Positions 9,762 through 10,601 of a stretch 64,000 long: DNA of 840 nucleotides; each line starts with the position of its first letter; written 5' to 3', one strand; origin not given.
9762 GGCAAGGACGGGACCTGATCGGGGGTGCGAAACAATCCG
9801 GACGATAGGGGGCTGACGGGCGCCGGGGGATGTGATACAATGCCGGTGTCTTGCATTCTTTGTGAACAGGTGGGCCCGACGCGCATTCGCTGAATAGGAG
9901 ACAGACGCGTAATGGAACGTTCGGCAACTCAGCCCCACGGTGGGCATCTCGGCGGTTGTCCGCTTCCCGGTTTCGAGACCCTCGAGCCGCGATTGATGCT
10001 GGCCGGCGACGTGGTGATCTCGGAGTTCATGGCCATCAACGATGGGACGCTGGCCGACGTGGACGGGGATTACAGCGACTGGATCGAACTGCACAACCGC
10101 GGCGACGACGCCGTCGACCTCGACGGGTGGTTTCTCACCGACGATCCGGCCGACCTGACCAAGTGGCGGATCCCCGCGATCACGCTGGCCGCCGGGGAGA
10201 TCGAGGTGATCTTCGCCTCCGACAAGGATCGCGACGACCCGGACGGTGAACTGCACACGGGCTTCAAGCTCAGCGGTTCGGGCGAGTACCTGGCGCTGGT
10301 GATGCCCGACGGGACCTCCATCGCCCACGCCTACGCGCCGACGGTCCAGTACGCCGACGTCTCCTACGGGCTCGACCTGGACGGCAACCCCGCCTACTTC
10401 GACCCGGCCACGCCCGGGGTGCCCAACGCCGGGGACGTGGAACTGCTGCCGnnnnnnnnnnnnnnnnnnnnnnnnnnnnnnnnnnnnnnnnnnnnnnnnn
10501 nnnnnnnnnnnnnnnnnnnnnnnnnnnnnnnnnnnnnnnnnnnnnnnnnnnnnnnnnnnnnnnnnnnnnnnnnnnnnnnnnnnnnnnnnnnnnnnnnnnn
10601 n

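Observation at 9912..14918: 1668-aa CotH kinase-like protein decorated with four lamin-tail domains and a dockerin module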

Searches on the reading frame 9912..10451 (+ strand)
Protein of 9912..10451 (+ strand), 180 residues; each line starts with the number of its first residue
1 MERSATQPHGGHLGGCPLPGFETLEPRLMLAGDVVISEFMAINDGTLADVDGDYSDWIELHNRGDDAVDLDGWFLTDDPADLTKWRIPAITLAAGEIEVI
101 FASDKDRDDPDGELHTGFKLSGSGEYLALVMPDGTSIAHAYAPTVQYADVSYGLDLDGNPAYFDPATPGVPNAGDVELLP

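Call 8: search_protein_families(library=pfam, proteins=[window:9912-10451:+], max_evalue=1)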
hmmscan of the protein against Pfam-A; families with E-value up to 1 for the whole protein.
seq(180 aa): 2 families
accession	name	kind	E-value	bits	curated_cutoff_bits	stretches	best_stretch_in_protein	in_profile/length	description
PF00932.25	LTD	-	1.8e-13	51.3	34.3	1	31-138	5-103/109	Lamin Tail Domain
PF07595.18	Planc_extracel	-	0.016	15.4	25.5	1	21-34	7-20/20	Planctomycete extracellular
